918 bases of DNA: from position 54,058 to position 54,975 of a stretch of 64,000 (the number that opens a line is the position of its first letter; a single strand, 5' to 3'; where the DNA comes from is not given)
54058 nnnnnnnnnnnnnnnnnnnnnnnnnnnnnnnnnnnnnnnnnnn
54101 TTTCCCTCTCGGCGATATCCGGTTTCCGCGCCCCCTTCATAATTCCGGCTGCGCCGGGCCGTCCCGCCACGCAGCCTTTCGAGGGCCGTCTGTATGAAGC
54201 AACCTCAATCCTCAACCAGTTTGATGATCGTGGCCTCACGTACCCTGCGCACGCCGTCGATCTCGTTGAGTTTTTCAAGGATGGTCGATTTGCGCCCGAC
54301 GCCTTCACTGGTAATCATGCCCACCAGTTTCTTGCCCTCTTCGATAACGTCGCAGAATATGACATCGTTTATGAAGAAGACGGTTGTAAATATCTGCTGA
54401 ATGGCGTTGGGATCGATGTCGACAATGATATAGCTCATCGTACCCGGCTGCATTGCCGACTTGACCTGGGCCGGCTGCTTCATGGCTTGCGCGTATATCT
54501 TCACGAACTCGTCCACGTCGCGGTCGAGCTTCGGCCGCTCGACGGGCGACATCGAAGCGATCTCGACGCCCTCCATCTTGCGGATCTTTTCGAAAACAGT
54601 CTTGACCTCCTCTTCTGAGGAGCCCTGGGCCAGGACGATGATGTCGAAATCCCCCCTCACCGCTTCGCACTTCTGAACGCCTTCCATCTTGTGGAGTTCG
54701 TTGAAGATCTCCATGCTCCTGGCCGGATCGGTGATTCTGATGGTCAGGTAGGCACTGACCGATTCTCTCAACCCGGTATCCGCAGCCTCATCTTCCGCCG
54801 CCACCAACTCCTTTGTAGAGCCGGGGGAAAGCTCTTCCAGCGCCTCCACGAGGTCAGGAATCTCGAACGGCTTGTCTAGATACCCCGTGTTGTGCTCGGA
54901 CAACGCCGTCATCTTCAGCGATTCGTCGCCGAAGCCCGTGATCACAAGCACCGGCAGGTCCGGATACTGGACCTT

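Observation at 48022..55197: StnABC/NfnABC-like flavin-based electron-bifurcating complex with an unusual REC + 2xRAM regulator upstream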

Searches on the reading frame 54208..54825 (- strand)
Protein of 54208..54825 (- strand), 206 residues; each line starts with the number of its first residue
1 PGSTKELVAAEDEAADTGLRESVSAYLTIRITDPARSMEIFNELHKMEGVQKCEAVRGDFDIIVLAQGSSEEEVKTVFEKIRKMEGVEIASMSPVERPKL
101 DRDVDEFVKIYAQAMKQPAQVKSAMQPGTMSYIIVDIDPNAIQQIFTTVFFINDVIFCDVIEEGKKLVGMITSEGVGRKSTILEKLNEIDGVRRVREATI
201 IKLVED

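Call 10: find_homologous_proteins(query=window:54208-54825:-, max_evalue=0.001)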
Query seq(206 aa) (206 aa): 651 proteins with E <= 0.001 among 833 candidates; the best 120 are listed.
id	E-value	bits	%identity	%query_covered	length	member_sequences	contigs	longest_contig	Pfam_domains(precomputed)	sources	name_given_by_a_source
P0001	2.9e-124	430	100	100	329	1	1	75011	PF01037.29,PF03927.20,PF00072.31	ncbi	-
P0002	3.1e-117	407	95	100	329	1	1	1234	PF01037.29,PF03927.20,PF00072.31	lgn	-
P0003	1.2e-114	399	93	100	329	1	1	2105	PF01037.29,PF03927.20,PF00072.31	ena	-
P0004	1.7e-114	398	92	100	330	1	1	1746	PF01037.29,PF03927.20,PF00072.31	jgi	jgi:CheY-like chemotaxis protein/nitrate reductase NapAB chaperone NapD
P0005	5.0e-114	397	92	100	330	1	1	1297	PF01037.29,PF03927.20,PF00072.31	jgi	jgi:CheY-like chemotaxis protein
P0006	1.5e-113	395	92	100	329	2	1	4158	PF01037.29,PF03927.20,PF00072.31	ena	-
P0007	3.1e-113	394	91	100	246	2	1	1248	PF01037.29,PF03927.20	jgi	jgi:nitrate reductase NapAB chaperone NapD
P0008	4.5e-113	393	92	100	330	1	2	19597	PF01037.29,PF03927.20,PF00072.31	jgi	jgi:CheY-like chemotaxis protein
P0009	6.9e-113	393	91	100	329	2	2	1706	PF01037.29,PF03927.20,PF00072.31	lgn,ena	-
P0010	7.2e-112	390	91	100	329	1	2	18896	PF01037.29,PF00072.31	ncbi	-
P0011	7.2e-112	390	91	100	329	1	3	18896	PF01037.29,PF00072.31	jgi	-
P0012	8.8e-112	389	91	100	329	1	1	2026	PF01037.29,PF00072.31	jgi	-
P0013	6.6e-110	383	90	100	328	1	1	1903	PF01037.29,PF03927.20,PF00072.31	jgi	jgi:CheY-like chemotaxis protein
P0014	1.1e-109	382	89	100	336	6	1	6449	PF01037.29,PF03927.20,PF00072.31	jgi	jgi:CheY-like chemotaxis protein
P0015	3.7e-109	381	87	100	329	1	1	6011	PF01037.29,PF03927.20,PF00072.31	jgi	jgi:two-component system cell cycle response regulator CpdR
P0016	2.3e-108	378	87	100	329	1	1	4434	PF01037.29,PF03927.20,PF00072.31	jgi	jgi:two-component system chemotaxis response regulator CheY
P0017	7.5e-108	376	87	100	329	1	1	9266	PF01037.29,PF03927.20,PF00072.31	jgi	jgi:two-component system chemotaxis response regulator CheY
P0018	7.1e-107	373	85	100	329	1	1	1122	PF01037.29,PF00072.31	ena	-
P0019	9.2e-107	373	85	100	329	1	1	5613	PF01037.29,PF03927.20,PF00072.31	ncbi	-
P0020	2.3e-106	372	85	100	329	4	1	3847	PF01037.29,PF03927.20,PF00072.31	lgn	-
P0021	7.5e-106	370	85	100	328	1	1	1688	PF01037.29,PF03927.20,PF00072.31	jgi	jgi:CheY-like chemotaxis protein/nitrate reductase NapAB chaperone NapD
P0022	8.4e-106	370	85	100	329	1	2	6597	PF01037.29,PF03927.20,PF00072.31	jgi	jgi:CheY-like chemotaxis protein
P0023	2.2e-105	368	86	100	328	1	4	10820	PF01037.29,PF03927.20,PF00072.31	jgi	jgi:CheY-like chemotaxis protein/nitrate reductase NapAB chaperone NapD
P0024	6.1e-105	367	85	100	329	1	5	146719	PF01037.29,PF03927.20,PF00072.31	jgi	jgi:two-component system chemotaxis response regulator CheY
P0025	7.9e-105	367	84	100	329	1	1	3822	PF01037.29,PF03927.20,PF00072.31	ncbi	-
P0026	1.8e-104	365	82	100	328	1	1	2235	PF01037.29,PF03927.20,PF00072.31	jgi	jgi:CheY-like chemotaxis protein/nitrate reductase NapAB chaperone NapD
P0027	2.6e-104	365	84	100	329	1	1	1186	PF01037.29,PF03927.20,PF00072.31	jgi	jgi:CheY-like chemotaxis protein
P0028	3.1e-104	365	83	100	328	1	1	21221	PF01037.29,PF03927.20,PF00072.31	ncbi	-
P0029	5.0e-103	361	80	100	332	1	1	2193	PF01037.29,PF03927.20,PF00072.31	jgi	jgi:CheY-like chemotaxis protein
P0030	2.1e-102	359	81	100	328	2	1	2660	PF01037.29,PF03927.20,PF00072.31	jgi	-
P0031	2.8e-102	358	80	100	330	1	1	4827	PF01037.29,PF00072.31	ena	-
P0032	4.0e-102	358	83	100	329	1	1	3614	PF01037.29,PF03927.20,PF00072.31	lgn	-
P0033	7.9e-102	357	81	100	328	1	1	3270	PF01037.29,PF03927.20,PF00072.31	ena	-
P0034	2.5e-101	355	82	100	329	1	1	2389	PF01037.29,PF03927.20,PF00072.31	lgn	-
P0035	3.0e-101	355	83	100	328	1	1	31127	PF01037.29,PF03927.20,PF00072.31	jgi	jgi:two-component system cell cycle response regulator CpdR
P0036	3.0e-101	355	81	100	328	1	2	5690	PF01037.29,PF03927.20,PF00072.31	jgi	jgi:two-component system chemotaxis response regulator CheY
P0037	5.0e-101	354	79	100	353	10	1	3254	PF01037.29,PF03927.20,PF00072.31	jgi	jgi:CheY-like chemotaxis protein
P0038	5.4e-101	354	78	100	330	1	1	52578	PF01037.29,PF03927.20,PF00072.31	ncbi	ncbi:MAG: response regulator [Candidatus Eisenbacteria bacterium]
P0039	1.6e-100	353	81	100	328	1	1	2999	PF01037.29,PF03927.20,PF00072.31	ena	-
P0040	2.0e-100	352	82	100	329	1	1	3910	PF01037.29,PF03927.20,PF00072.31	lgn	-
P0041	2.0e-100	352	82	100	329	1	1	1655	PF01037.29,PF03927.20,PF00072.31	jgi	-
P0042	2.7e-100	352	82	100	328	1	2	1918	PF01037.29,PF03927.20,PF00072.31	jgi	-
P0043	3.9e-100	351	81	100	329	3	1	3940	PF01037.29,PF03927.20,PF00072.31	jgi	-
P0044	1.1e-99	350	82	100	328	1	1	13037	PF01037.29,PF03927.20,PF00072.31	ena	-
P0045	1.4e-99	350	82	100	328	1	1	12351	PF01037.29,PF03927.20,PF00072.31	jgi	jgi:two-component system chemotaxis response regulator CheY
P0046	1.4e-99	349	81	100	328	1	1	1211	PF01037.29,PF03927.20,PF00072.31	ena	-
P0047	1.9e-99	349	79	100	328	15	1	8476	PF01037.29,PF03927.20,PF00072.31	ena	-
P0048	2.1e-99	349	80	100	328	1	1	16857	PF01037.29,PF03927.20,PF00072.31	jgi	jgi:two-component system chemotaxis response regulator CheY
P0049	2.2e-99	349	81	100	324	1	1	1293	PF01037.29,PF03927.20,PF00072.31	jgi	jgi:CheY-like chemotaxis protein/nitrate reductase NapAB chaperone NapD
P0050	2.6e-99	349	82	100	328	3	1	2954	PF01037.29,PF03927.20,PF00072.31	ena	-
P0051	3.1e-99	348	81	93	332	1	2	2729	PF01037.29,PF00072.31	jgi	jgi:CheY-like chemotaxis protein/nitrate reductase NapAB chaperone NapD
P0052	3.6e-99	348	82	100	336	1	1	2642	PF01037.29,PF03927.20,PF00072.31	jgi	jgi:two-component system chemotaxis response regulator CheY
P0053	3.8e-99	348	82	100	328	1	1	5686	PF01037.29,PF03927.20,PF00072.31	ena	-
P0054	3.8e-99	348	82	100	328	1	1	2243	PF01037.29,PF03927.20,PF00072.31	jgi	-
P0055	5.0e-99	348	81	100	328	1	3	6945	PF01037.29,PF03927.20,PF00072.31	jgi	jgi:CheY-like chemotaxis protein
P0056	5.0e-99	348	81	100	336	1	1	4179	PF01037.29,PF03927.20,PF00072.31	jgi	jgi:two-component system chemotaxis response regulator CheY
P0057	5.9e-99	347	82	100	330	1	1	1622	PF01037.29,PF03927.20,PF00072.31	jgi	jgi:CheY-like chemotaxis protein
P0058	9.8e-99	347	81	100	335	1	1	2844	PF01037.29,PF03927.20,PF00072.31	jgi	jgi:two-component system chemotaxis response regulator CheY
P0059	1.2e-98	346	82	100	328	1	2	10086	PF01037.29,PF03927.20,PF00072.31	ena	-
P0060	2.5e-98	345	80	100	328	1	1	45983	PF01037.29,PF03927.20,PF00072.31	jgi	jgi:CheY-like chemotaxis protein/nitrate reductase NapAB chaperone NapD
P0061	3.0e-98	345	81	100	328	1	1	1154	PF01037.29,PF03927.20,PF00072.31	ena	-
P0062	3.7e-96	338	80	100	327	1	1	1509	PF01037.29,PF03927.20,PF00072.31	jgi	jgi:CheY-like chemotaxis protein/nitrate reductase NapAB chaperone NapD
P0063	4.4e-96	338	79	100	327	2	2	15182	PF01037.29,PF03927.20,PF00072.31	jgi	-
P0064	2.1e-93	329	76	100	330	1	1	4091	PF01037.29,PF03927.20,PF00072.31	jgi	jgi:CheY-like chemotaxis protein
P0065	2.4e-92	326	77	100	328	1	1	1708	PF01037.29,PF03927.20,PF00072.31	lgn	-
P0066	3.1e-92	326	80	91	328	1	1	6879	PF01037.29,PF03927.20,PF00072.31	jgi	jgi:CheY-like chemotaxis protein/nitrate reductase NapAB chaperone NapD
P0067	1.5e-90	320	75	100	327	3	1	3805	PF01037.29,PF03927.20,PF00072.31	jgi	jgi:CheY-like chemotaxis protein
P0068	2.0e-88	313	75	91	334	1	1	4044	PF01037.29,PF03927.20,PF00072.31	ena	-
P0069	3.2e-87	309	69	100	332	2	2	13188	PF01037.29,PF03927.20,PF00072.31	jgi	jgi:CheY-like chemotaxis protein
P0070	4.2e-87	309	71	100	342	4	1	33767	PF01037.29,PF03927.20,PF00072.31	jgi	jgi:CheY-like chemotaxis protein/nitrate reductase NapAB chaperone NapD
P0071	6.3e-87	308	70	100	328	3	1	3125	PF01037.29,PF03927.20,PF00072.31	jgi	-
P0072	6.9e-87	308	70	100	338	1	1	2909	PF01037.29,PF03927.20,PF00072.31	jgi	jgi:two-component system cell cycle response regulator CpdR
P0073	1.0e-86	308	74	91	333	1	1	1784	PF01037.29,PF03927.20,PF00072.31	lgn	-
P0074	2.0e-86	307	69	100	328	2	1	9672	PF01037.29,PF00072.31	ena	-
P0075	7.1e-86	305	70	100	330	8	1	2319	PF01037.29,PF03927.20,PF00072.31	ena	-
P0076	1.4e-85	304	70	100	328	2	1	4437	PF01037.29,PF00072.31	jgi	jgi:CheY-like chemotaxis protein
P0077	1.4e-85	304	70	100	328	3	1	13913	PF01037.29,PF00072.31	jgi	jgi:two-component system chemotaxis response regulator CheY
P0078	2.0e-85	303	69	100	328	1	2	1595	PF01037.29,PF03927.20,PF00072.31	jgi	jgi:CheY-like chemotaxis protein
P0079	7.2e-85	302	85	82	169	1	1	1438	PF01037.29,PF03927.20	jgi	jgi:nitrate reductase NapAB chaperone NapD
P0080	7.9e-85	301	67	100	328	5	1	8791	PF01037.29,PF03927.20,PF00072.31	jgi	-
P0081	1.2e-84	301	69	100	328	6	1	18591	PF01037.29,PF00072.31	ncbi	ncbi:MAG: response regulator [bacterium]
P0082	1.3e-84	301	67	100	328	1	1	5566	PF01037.29,PF00072.31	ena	-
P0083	1.5e-84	300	71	91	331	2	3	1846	PF01037.29,PF03927.20,PF00072.31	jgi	jgi:two-component system chemotaxis response regulator CheY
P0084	1.6e-84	300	71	100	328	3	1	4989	PF01037.29,PF00072.31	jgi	jgi:two-component system, chemotaxis family, chemotaxis protein CheY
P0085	6.0e-84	299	69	100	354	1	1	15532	PF01037.29,PF00072.31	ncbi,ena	-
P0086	2.7e-83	296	70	100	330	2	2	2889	PF01037.29,PF00072.31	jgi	-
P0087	6.9e-83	295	69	100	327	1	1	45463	PF01037.29,PF03927.20,PF00072.31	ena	-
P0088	6.9e-83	295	69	100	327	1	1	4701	PF01037.29,PF03927.20,PF00072.31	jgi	-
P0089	2.6e-82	293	68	100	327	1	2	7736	PF01037.29,PF03927.20,PF00072.31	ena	-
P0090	2.7e-82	293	69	100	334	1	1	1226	PF01037.29,PF03927.20,PF00072.31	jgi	jgi:CheY-like chemotaxis protein/nitrate reductase NapAB chaperone NapD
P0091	3.1e-82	293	70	100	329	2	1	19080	PF01037.29,PF00072.31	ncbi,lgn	-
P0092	4.4e-82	292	70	100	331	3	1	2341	PF01037.29,PF00072.31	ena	-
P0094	1.6e-81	291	69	100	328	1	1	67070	PF01037.29,PF00072.31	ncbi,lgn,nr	ncbi:MAG: response regulator [Candidatus Krumholzibacteriota bacterium]|nr:response regulator [Candi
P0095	1.6e-81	291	69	100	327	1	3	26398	PF01037.29,PF03927.20,PF00072.31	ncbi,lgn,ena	-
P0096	5.7e-81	289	69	100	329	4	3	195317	PF01037.29,PF00072.31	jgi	-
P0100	1.0e-80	288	67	100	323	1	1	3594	PF01037.29,PF03927.20,PF00072.31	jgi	jgi:two-component system chemotaxis response regulator CheY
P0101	1.4e-80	288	68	100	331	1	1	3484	PF01037.29,PF00072.31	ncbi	-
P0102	1.8e-80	287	68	100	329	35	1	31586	PF01037.29,PF00072.31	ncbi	-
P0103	2.0e-80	287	67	100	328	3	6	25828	PF01037.29,PF00072.31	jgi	jgi:CheY-like chemotaxis protein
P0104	2.2e-80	287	67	100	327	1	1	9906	PF01037.29,PF03927.20,PF00072.31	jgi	jgi:CheY-like chemotaxis protein/nitrate reductase NapAB chaperone NapD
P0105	2.7e-80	287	70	100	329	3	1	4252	PF01037.29,PF00072.31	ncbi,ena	-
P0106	3.4e-80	286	70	100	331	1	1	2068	PF01037.29,PF00072.31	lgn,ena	-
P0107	4.5e-80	286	70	91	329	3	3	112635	PF01037.29,PF00072.31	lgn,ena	-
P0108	5.2e-80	286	67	100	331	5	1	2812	PF01037.29,PF00072.31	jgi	-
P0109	5.3e-80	286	64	100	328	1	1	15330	PF01037.29,PF03927.20,PF00072.31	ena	-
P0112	6.9e-80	285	66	100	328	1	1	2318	PF01037.29,PF00072.31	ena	-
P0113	8.7e-80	285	70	100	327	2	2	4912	PF01037.29,PF00072.31,PF06490.18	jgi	-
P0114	1.2e-79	285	64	100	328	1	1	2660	PF01037.29,PF00072.31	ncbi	-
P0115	1.3e-79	284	68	100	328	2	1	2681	PF01037.29,PF00072.31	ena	-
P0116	1.3e-79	284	67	100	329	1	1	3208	PF01037.29,PF03927.20,PF00072.31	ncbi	-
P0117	1.5e-79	284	83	78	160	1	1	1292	PF01037.29,PF03927.20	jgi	jgi:nitrate reductase NapAB chaperone NapD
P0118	1.6e-79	284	68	100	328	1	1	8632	PF01037.29,PF00072.31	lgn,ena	-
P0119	1.9e-79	284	65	100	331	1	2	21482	PF01037.29,PF00072.31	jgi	-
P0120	2.0e-79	284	67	100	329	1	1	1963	PF01037.29,PF03927.20,PF00072.31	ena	-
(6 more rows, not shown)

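Call 12: find_encoding_contigs(protein=P0094, flank=10000, max_places=2)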
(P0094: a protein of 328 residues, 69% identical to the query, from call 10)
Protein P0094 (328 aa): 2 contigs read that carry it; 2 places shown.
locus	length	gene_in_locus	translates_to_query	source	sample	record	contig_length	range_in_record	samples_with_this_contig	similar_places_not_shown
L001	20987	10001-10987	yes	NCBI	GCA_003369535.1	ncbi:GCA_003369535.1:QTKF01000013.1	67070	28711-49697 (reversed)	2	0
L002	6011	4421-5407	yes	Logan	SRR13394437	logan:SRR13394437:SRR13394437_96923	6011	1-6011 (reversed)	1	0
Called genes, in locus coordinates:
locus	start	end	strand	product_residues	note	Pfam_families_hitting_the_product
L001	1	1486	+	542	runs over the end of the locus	PF03577:Peptidase_C69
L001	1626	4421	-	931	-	PF00690:Cation_ATPase_N, PF00122:E1-E2_ATPase, PF13246:Cation_ATPase, PF00702:Hydrolase, PF00689:Cation_ATPase_C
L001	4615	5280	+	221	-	-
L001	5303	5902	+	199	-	PF13036:LpoB, PF03783:CsgG (weak)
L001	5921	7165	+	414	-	PF13432:TPR_16 (faint), PF13424:TPR_12 (faint), PF00515:TPR_1 (faint), PF07719:TPR_2 (faint), PF13174:TPR_6 (faint)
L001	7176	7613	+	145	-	PF07233:DUF1425 (weak)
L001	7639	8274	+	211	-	-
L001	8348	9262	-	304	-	-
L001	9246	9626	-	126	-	PF01809:YidD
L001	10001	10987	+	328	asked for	PF00072:Response_reg, PF01037:AsnC_trans_reg (weak)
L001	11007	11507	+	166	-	PF01257:2Fe-2S_thioredx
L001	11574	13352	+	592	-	PF01512:Complex1_51K, PF10589:NADH_4Fe-4S, PF00037:Fer4, PF12838:Fer4_7 (weak), PF12837:Fer4_6 (weak), PF13187:Fer4_9 (weak)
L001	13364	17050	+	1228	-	PF13510:Fer2_4, PF14691:Fer4_20, PF07992:Pyr_redox_2, PF13450:NAD_binding_8, PF22117:Fer4_Nqo3, PF13187:Fer4_9 (weak), PF00037:Fer4 (weak), PF00384:Molybdopterin, +3 more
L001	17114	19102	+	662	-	PF02518:HATPase_c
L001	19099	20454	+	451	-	PF00072:Response_reg, PF00158:Sigma54_activat, PF14532:Sigma54_activ_2, PF25601:AAA_lid_14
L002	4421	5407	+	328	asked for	PF00072:Response_reg, PF01037:AsnC_trans_reg (weak)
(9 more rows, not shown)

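Call 13: find_encoding_contigs(protein=P0096, flank=10000, max_places=2)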
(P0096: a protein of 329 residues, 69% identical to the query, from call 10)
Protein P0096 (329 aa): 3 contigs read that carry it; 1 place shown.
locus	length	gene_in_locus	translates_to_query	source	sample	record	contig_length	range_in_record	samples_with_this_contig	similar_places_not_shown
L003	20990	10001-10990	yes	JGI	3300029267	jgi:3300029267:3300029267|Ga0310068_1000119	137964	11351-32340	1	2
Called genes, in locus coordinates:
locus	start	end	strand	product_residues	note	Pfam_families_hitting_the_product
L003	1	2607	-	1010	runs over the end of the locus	PF00873:ACR_tran, PF03176:MMPL (faint), PF02355:SecD_SecF_C (weak)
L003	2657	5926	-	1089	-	PF00873:ACR_tran, PF03176:MMPL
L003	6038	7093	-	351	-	PF25917:BSH_RND, PF25973:BSH_CzcB, PF25984:BSH_YknX (weak), PF25944:Beta-barrel_RND (weak), PF25954:Beta-barrel_RND_2, PF25967:RND-MFP_C (weak), PF25975:CzcB_C (weak), PF25989:YknX_C, +2 more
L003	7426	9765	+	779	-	-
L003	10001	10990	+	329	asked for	PF00072:Response_reg, PF01037:AsnC_trans_reg (weak)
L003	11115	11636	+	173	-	PF01257:2Fe-2S_thioredx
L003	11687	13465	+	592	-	PF01512:Complex1_51K, PF10531:SLBB (weak), PF10589:NADH_4Fe-4S, PF00037:Fer4, PF12837:Fer4_6 (weak), PF13237:Fer4_10 (weak), PF14697:Fer4_21, PF12838:Fer4_7, +2 more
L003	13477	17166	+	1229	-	PF00111:Fer2 (weak), PF13510:Fer2_4, PF14691:Fer4_20, PF07992:Pyr_redox_2, PF13450:NAD_binding_8, PF13738:Pyr_redox_3 (weak), PF22117:Fer4_Nqo3, PF00384:Molybdopterin, +2 more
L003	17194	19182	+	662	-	PF08448:PAS_4 (faint), PF02518:HATPase_c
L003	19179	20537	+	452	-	PF00072:Response_reg, PF00158:Sigma54_activat, PF14532:Sigma54_activ_2, PF25601:AAA_lid_14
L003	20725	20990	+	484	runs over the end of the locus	-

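Call 23: search_protein_representatives(protein=window:54208-54825:-)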
Query: 206 residues. Proteins with E-value up to 0.001 (for the whole library): 117; up to 1e-10: 54; up to 1e-30: 10. The best 117 are listed.
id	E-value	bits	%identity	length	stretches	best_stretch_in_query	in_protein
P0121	8.6e-68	244.2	59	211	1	11-206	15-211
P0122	1.1e-60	221.0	69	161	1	47-205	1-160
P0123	6.6e-58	212.0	50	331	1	4-205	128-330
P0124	1.2e-47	178.6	45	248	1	10-205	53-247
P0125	8.1e-46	172.6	44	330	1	16-205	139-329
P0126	9.0e-41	156.1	45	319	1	19-203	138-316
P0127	5.9e-40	153.5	41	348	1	10-203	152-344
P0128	9.6e-40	152.8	62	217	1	83-206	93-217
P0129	8.9e-39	149.6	67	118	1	97-206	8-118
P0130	3.3e-36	141.3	42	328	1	8-204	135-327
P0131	4.0e-30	121.4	36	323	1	16-204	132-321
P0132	1.2e-29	119.9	35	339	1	3-202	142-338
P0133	1.7e-29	119.4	37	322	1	22-205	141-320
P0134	3.0e-24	102.3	30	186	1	24-203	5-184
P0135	4.1e-23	98.6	31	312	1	25-201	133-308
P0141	1.7e-19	86.8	26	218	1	14-204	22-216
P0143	2.5e-18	83.0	28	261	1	22-205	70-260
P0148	1.5e-16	77.2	26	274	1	16-204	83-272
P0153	1.4e-15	74.0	23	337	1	20-202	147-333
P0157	2.7e-14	69.9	24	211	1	25-202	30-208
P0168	2.8e-12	63.3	28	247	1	17-170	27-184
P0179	9.6e-10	55.0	22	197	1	23-203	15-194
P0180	1.3e-09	54.6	44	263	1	142-204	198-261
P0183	3.5e-09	53.2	23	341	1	22-201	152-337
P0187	7.2e-09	52.2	22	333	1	25-205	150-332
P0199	2.9e-07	46.9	29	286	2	25-87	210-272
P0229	1.8e-04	37.8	27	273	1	20-118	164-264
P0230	1.9e-04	37.7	26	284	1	32-203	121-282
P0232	3.6e-04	36.8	26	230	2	18-99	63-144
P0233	4.1e-04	36.6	23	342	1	27-206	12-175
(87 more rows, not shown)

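Call 28: find_encoding_contigs(protein=P0153, flank=8000, max_places=2)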
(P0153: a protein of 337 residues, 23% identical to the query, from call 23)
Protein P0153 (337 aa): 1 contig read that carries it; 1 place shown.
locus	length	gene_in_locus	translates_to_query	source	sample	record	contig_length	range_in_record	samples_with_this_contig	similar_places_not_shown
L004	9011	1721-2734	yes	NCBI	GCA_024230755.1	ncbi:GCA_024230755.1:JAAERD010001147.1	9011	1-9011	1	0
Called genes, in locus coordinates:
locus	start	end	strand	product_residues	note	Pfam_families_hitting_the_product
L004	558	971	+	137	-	PF00072:Response_reg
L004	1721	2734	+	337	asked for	PF00072:Response_reg, PF01037:AsnC_trans_reg (faint)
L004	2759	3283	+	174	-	PF01257:2Fe-2S_thioredx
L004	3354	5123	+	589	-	PF01512:Complex1_51K, PF10589:NADH_4Fe-4S, PF00037:Fer4 (weak), PF12837:Fer4_6 (weak), PF13237:Fer4_10, PF12838:Fer4_7 (weak), PF13187:Fer4_9, PF00037:Fer4 (weak), +1 more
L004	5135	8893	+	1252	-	PF13510:Fer2_4, PF14691:Fer4_20, PF07992:Pyr_redox_2, PF12831:FAD_oxidored, PF13450:NAD_binding_8, PF22117:Fer4_Nqo3, PF04879:Molybdop_Fe4S4, PF00384:Molybdopterin, +9 more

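Call 29: find_encoding_contigs(protein=P0183, flank=8000, max_places=1)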
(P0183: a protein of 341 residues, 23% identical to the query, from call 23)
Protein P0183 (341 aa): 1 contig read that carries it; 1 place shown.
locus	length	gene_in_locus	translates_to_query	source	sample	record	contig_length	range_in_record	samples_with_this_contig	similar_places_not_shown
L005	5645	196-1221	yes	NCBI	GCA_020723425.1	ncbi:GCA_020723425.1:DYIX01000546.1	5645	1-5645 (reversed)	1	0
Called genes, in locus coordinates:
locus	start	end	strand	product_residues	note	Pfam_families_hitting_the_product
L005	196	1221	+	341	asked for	PF00072:Response_reg, PF01037:AsnC_trans_reg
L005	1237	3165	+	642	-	PF00662:Proton_antipo_N, PF00361:Proton_antipo_M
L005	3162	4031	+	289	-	PF00146:NADHdh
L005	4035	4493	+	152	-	PF01058:Oxidored_q6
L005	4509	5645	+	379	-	?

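Call 30: find_encoding_contigs(protein=P0187, flank=8000, max_places=1)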
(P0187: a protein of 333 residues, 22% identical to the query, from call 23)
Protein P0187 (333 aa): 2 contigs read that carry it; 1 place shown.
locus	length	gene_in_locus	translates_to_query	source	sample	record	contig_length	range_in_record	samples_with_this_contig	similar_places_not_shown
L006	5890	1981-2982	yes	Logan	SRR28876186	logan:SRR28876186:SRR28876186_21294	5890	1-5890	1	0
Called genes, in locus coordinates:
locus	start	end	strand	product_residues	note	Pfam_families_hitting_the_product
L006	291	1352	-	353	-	-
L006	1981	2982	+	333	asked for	PF00072:Response_reg (weak), PF01037:AsnC_trans_reg (faint)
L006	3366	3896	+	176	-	PF01257:2Fe-2S_thioredx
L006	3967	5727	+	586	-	PF01512:Complex1_51K, PF10589:NADH_4Fe-4S, PF00037:Fer4, PF12837:Fer4_6 (weak), PF13237:Fer4_10, PF14697:Fer4_21, PF12838:Fer4_7, PF13187:Fer4_9, +2 more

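Call 31: find_encoding_contigs(protein=P0135, flank=8000, max_places=1)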
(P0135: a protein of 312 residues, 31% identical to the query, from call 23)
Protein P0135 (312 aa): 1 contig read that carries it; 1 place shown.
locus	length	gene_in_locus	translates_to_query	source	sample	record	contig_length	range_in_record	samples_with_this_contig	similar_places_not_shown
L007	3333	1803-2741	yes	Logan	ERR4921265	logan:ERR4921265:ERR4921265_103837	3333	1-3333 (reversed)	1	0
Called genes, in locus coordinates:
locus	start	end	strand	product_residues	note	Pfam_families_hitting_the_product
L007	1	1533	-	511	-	?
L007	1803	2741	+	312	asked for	PF00072:Response_reg, PF01037:AsnC_trans_reg (faint)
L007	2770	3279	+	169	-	PF01257:2Fe-2S_thioredx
